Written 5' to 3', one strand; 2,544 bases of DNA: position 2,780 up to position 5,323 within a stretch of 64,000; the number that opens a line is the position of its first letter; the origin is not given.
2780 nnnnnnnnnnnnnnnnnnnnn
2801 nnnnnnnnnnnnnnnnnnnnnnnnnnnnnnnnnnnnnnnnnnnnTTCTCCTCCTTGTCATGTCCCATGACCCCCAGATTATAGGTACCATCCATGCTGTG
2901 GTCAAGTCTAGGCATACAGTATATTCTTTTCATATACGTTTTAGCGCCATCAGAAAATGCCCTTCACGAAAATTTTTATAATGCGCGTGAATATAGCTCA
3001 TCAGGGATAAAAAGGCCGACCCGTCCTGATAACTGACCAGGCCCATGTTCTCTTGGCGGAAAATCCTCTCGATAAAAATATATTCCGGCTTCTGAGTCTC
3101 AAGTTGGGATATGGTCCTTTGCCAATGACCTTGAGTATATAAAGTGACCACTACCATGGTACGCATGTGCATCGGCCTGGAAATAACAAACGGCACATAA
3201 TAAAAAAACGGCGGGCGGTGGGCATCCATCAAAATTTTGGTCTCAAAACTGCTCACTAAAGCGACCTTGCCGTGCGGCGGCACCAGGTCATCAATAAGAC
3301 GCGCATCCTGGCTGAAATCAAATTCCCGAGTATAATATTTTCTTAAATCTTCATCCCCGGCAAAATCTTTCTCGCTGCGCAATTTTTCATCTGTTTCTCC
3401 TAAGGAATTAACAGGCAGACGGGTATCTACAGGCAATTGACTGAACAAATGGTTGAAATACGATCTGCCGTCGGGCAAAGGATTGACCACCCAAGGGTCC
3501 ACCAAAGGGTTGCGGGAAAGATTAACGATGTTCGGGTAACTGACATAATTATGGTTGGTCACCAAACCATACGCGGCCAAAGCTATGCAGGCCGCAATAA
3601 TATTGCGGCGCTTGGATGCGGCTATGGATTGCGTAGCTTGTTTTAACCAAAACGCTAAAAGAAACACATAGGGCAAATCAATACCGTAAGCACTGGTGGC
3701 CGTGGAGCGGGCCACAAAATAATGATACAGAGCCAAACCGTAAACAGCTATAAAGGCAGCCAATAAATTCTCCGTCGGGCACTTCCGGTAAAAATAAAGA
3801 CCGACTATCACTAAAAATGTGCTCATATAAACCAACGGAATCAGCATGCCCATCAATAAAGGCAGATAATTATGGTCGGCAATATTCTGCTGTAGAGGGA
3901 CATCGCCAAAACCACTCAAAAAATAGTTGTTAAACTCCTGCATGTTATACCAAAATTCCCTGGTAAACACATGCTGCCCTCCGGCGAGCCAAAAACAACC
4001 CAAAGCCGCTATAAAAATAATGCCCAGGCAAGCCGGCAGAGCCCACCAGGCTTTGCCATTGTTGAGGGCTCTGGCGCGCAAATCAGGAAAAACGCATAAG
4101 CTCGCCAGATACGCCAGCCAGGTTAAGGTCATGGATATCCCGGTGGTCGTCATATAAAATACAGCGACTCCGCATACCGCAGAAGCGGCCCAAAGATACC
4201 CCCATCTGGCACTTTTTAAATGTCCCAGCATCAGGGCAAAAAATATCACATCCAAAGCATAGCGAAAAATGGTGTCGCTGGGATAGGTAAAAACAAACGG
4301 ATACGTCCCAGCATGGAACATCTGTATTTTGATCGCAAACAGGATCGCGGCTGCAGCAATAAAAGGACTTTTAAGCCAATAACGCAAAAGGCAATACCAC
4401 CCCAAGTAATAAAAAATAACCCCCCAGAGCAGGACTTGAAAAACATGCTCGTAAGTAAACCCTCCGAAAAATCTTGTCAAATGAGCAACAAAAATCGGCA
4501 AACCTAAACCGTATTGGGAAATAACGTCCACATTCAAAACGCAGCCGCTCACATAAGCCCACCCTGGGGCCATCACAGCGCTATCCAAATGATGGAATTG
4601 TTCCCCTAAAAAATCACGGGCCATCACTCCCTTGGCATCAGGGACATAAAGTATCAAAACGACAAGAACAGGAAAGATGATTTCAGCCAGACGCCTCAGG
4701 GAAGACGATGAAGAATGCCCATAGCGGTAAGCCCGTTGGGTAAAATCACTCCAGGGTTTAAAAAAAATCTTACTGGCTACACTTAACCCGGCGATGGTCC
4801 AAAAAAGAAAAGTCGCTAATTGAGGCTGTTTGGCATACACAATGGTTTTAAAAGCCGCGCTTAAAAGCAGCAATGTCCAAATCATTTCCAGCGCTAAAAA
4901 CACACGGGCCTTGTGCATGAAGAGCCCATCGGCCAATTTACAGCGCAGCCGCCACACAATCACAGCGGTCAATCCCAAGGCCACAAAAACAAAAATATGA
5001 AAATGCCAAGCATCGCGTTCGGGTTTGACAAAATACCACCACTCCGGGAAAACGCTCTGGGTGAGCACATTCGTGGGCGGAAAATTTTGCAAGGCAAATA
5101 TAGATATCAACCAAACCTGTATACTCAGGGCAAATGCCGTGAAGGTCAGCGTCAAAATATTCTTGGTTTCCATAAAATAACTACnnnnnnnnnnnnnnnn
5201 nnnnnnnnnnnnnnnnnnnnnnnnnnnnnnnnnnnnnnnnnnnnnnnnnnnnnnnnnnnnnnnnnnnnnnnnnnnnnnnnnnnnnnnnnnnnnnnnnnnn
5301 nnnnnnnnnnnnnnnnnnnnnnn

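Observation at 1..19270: Envelope-glycan locus built almost entirely from large polytopic membrane proteins, including a four-gene tandem paralog array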

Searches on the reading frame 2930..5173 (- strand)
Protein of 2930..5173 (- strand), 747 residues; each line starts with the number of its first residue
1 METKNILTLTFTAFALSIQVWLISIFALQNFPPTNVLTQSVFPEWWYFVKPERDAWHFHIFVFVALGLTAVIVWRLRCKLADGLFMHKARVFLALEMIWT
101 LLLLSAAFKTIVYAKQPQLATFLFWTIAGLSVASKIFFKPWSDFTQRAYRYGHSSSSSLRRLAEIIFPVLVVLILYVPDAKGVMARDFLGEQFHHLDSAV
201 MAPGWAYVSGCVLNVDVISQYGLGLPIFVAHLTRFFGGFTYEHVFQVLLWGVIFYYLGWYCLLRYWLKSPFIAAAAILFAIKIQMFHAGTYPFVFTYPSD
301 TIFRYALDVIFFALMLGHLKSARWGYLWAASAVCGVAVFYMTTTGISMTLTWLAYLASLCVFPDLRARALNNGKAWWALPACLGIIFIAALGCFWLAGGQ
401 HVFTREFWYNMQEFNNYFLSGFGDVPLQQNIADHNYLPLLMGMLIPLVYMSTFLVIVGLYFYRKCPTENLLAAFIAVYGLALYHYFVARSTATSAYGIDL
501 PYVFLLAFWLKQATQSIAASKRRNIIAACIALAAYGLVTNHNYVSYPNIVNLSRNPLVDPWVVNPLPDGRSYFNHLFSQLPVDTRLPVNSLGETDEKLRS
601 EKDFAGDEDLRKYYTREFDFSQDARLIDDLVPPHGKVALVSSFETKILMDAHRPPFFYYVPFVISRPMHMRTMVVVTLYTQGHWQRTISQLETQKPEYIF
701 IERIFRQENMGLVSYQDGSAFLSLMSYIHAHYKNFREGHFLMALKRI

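Call 8: search_protein_families(library=pfam, max_evalue=0.1, proteins=[window:2930-5173:-])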
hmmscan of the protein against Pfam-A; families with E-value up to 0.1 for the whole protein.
window:2930-5173:- (747 aa): 0 families

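Call 10: search_protein_families(library=ncbifam, max_evalue=0.1, proteins=[window:2930-5173:-])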
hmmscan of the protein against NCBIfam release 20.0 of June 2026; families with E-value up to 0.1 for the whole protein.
window:2930-5173:- (747 aa): 0 families

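Call 11: find_homologous_proteins(query=A1)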
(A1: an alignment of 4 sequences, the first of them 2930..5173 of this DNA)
Query A1 (4 sequences) (747 aa, profile of the alignment): 63 proteins with E <= 0.001 among 8000 candidates.
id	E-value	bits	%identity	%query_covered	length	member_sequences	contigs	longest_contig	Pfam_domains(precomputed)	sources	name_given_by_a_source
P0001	0.0e+0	1203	92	100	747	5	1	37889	-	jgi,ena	-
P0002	0.0e+0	1092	45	99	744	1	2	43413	-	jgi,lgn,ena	-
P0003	0.0e+0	1081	43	99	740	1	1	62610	-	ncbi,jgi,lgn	-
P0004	0.0e+0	1075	76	100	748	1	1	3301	-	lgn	-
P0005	0.0e+0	1067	44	99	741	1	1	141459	-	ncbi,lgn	-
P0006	0.0e+0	1053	72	100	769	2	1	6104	-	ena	-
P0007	0.0e+0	1032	46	99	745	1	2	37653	-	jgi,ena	jgi:hypothetical protein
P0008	0.0e+0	1032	43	98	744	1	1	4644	-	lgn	-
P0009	0.0e+0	1023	71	100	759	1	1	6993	-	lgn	-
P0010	0.0e+0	1023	43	99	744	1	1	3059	-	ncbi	-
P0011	3.0e-298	1009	68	100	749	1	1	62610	-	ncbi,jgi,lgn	-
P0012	4.4e-291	986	42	99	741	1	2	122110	-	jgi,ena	-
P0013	4.0e-290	983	67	100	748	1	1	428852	-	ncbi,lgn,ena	-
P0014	3.4e-287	973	43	93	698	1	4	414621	-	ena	-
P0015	5.8e-286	969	65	99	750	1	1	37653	-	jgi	jgi:hypothetical protein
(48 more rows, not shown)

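Call 16: find_encoding_contigs(protein=P0001, flank=10000, max_places=3)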
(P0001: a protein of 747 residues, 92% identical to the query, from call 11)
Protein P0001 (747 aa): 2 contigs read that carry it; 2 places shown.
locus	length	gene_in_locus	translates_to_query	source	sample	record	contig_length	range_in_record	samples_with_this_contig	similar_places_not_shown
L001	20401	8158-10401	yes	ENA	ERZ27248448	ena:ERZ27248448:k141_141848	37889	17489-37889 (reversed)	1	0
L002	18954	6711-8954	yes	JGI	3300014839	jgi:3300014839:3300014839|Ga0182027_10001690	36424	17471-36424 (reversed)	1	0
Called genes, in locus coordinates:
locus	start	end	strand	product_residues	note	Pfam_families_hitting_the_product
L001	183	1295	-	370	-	PF01609:DDE_Tnp_1 (weak)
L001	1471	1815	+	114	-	-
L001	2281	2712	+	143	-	-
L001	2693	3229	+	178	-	-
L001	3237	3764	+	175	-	-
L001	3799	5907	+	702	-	-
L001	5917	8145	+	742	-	-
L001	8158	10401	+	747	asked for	-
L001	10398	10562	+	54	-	-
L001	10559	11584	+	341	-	PF01073:3Beta_HSD, PF01370:Epimerase, PF04321:RmlD_sub_bind (weak), PF07993:NAD_binding_4, PF16363:GDP_Man_Dehyd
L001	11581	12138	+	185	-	PF00132:Hexapep, PF14602:Hexapep_2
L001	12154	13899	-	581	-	PF02543:Carbam_trans_N, PF16861:Carbam_trans_C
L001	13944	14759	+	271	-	PF01209:Ubie_methyltran (weak), PF13489:Methyltransf_23, PF13847:Methyltransf_31, PF08241:Methyltransf_11, PF08242:Methyltransf_12, PF13649:Methyltransf_25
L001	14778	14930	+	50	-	-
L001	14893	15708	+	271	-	PF13489:Methyltransf_23 (weak), PF08241:Methyltransf_11, PF13847:Methyltransf_31 (weak)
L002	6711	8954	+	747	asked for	-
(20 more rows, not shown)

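Call 26: search_protein_representatives(alignment_id=A1)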
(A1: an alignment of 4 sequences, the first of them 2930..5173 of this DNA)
Query: 4 sequences, 750 profile positions. Proteins with E-value up to 0.001 (for the whole library): 806; up to 1e-10: 553; up to 1e-30: 336. The best 150 are listed.
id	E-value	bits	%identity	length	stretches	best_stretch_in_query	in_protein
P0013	1.3e-290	982.6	-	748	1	3-749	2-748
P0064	9.5e-274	926.8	-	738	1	9-749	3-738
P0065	6.1e-269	910.9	-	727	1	8-750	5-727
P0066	2.4e-246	836.2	-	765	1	1-749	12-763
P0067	3.4e-243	825.8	-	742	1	6-748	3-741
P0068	5.9e-237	805.1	-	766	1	4-749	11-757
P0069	3.5e-235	799.3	-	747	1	5-749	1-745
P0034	5.6e-233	792.0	-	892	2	63-749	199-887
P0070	1.5e-232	790.6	-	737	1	4-749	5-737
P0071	4.8e-231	785.6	-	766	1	11-749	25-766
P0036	8.6e-227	771.5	-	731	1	38-749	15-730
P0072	3.4e-226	769.6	-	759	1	11-749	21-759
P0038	5.2e-225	765.7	-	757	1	6-749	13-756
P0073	4.7e-224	762.5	-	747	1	6-750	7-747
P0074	2.1e-223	760.3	-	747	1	11-750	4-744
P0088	7.6e-200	682.4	-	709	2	2-555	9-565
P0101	1.4e-179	615.5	-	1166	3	36-749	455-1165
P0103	6.4e-178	610.0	-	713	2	6-557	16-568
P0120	2.7e-159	548.4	-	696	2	2-554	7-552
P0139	5.8e-150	517.5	-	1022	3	89-749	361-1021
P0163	7.5e-132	457.6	-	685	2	8-551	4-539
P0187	4.9e-113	395.4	-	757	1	3-749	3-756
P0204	5.1e-84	299.5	-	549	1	11-557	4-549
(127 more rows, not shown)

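Call 32: find_related_loci(query=A1, collection=genome_contigs, flank=10000)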
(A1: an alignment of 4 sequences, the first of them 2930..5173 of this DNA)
Query A1 (747 aa) in genome_contigs; peptide patterns used: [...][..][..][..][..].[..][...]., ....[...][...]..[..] (x = any residue, [..] = any of these).
152 stretches matched a pattern; 4 encode a relative of the query (tblastn E <= 1e-3); 4 distinct loci.
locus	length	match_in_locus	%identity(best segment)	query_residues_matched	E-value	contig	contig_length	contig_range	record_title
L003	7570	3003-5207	43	6-746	0e+0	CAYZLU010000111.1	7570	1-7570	MAG TPA_asm: uncultured Planctomycetales bacterium isolate binchicken_co241_372 genome assembly, contig: NODE_10499_leng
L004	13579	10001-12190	39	17-746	3e-168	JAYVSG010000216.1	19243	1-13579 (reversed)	MAG: Candidatus Omnitrophota bacterium isolate GL74_DN_concoct_188_sub GL74_DN_concoct_188_sub_215, whole genome shotgun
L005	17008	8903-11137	68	2-746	0e+0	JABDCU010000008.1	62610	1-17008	MAG: Candidatus Omnitrophota bacterium isolate BWMinControl_Nextera19_MAG3 3300020833.a:Ga0206995_1008, whole genome sho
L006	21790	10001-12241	67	1-747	0e+0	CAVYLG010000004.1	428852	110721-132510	MAG: Candidatus Omnitrophota bacterium isolate MFD01476.bin.2.120 genome assembly, contig: contig_28232, whole genome sh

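Call 37: search_protein_families(library=pfam, max_evalue=0.01, proteins=[L005:303-1010:+, L005:1198-1713:+, L005:1691-2248:+, L005:11147-13741:+, L005:13738-15744:+, L006:12504-13604:+, L006:13550-14281:+, L006:14343-16574:+, L006:16594-17355:+, L006:3799-4515:+])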
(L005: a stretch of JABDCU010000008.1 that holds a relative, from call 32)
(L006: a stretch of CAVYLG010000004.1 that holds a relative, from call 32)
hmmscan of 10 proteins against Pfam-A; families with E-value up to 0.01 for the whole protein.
L005:303-1010:+ (235 aa): 2 families
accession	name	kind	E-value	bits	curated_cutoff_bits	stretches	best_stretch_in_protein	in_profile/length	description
PF00483.29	NTP_transferase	-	2.5e-24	86.7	21.2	1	5-229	2-242/245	Nucleotidyl transferase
PF12804.13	NTP_transf_3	-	5e-11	43.5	27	1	5-112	1-98/160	MobA-like NTP transferase domain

L005:1198-1713:+ (171 aa): 1 family
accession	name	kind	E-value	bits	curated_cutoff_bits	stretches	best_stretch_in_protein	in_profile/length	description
PF12233.13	p12I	-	0.00057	20.8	25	1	35-107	12-81/99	Human adult T cell leukemia/lymphoma virus protein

L005:1691-2248:+ (185 aa): 0 families

L005:11147-13741:+ (864 aa): 1 family
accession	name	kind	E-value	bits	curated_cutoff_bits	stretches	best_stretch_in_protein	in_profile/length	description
PF09586.16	YfhO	-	2.1e-09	36.8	28.5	1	775-841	768-833/835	Bacterial membrane protein YfhO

L005:13738-15744:+ (668 aa): 0 families

L006:12504-13604:+ (366 aa): 0 families

L006:13550-14281:+ (243 aa): 0 families

L006:14343-16574:+ (743 aa): 0 families

L006:16594-17355:+ (253 aa): 6 families
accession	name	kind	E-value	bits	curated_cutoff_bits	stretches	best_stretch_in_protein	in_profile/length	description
PF08241.18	Methyltransf_11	-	5.7e-13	49.8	21.2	1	53-141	2-94/95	Methyltransferase domain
PF13489.12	Methyltransf_23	-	2.2e-12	47.4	27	1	37-176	10-148/164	Methyltransferase domain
PF13649.12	Methyltransf_25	-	1.6e-10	41.9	27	1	51-138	1-97/97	Methyltransferase domain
PF08242.18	Methyltransf_12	-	1.4e-08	35.8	30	1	54-140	3-98/98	Methyltransferase domain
PF13847.12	Methyltransf_31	-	3.9e-07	30.3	27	1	48-146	4-113/145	Methyltransferase domain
PF07021.18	MetW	-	0.00076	19.6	21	1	38-151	5-116/193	Methionine biosynthesis protein MetW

L006:3799-4515:+ (238 aa): 1 family
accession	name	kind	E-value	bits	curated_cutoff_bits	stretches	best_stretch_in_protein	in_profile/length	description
PF00923.25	TAL_FSA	-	1.2e-39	136.8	27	1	11-215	1-238/285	Transaldolase/Fructose-6-phosphate aldolase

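Call 63: find_encoding_contigs(protein=P0011, flank=10000, max_places=2)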
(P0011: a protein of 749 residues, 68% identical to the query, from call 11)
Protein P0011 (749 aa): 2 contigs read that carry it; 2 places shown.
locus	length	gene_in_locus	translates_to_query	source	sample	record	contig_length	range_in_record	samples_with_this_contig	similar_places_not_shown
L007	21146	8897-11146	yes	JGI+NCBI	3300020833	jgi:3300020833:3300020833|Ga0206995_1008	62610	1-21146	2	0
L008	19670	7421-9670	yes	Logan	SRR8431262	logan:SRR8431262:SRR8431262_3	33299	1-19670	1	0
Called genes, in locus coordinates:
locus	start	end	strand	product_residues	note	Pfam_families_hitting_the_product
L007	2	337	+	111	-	?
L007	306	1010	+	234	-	PF00483:NTP_transferase, PF12804:NTP_transf_3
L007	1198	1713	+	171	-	-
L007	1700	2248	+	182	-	-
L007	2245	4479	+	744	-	-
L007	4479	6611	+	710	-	-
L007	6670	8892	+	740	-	-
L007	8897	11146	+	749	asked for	-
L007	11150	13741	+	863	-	PF09586:YfhO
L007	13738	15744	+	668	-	-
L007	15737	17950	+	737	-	-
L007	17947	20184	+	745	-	-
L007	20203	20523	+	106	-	PF01588:tRNA_bind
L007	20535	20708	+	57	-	-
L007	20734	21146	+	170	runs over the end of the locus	PF03692:CxxCxxCC (weak)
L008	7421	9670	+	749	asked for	-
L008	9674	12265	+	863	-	PF09586:YfhO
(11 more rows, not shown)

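Call 64: find_encoding_contigs(protein=P0005, flank=10000, max_places=2)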
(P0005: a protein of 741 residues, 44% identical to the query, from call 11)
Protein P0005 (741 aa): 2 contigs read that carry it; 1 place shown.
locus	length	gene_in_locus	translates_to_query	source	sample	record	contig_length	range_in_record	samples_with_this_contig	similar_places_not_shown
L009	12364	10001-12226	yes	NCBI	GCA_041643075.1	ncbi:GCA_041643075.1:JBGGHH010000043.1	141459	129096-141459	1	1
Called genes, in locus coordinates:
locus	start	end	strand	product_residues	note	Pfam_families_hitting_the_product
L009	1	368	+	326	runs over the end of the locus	PF00288:GHMP_kinases_N, PF08544:GHMP_kinases_C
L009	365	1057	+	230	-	PF00483:NTP_transferase, PF12804:NTP_transf_3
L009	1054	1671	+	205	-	PF13580:SIS_2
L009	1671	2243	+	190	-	PF13419:HAD_2, PF13242:Hydrolase_like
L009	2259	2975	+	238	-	PF00923:TAL_FSA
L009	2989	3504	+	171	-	-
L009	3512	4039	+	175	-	-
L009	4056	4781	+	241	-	PF00535:Glycos_transf_2, PF13641:Glyco_tranf_2_3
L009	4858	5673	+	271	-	PF05050:Methyltransf_21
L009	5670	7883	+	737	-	-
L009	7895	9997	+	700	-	-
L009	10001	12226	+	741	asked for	-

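Call 74: list_cluster_members(proteins=[P0064, P0066, P0088, P0101, P0103, P0120, P0139, P0163, P0187, P0204])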
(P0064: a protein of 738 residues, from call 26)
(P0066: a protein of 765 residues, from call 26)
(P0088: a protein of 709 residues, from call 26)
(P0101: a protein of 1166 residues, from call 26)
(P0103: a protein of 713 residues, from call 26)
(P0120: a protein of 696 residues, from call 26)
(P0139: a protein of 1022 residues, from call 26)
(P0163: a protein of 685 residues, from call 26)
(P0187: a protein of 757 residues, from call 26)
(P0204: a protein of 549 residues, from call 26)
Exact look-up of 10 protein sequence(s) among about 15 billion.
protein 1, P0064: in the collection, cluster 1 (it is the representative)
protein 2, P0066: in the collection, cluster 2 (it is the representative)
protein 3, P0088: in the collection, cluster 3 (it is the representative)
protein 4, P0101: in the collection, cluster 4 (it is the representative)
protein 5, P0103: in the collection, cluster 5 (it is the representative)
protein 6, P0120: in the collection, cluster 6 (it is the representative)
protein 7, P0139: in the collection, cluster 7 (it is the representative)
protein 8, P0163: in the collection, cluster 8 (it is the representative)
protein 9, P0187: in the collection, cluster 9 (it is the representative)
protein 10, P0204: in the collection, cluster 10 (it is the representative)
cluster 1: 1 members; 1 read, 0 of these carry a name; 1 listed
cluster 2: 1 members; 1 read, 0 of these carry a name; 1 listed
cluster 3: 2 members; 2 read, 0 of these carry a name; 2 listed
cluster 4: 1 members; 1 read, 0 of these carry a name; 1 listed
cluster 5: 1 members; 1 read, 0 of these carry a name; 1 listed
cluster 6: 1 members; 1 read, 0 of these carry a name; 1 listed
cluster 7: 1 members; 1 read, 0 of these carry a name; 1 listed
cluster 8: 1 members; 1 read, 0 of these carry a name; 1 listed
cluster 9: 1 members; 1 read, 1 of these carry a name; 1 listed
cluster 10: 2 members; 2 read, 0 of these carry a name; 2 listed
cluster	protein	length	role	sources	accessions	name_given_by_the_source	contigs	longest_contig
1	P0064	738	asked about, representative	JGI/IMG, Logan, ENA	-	-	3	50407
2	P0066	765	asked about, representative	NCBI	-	-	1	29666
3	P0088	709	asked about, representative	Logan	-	-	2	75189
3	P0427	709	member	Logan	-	-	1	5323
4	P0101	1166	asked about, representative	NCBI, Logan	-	-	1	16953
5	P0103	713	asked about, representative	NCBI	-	-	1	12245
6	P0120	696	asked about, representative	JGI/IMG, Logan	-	-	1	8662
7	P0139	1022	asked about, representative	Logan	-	-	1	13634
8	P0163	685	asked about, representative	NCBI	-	-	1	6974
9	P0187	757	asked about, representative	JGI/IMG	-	hypothetical protein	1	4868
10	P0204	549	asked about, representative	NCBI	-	-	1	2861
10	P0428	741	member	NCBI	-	-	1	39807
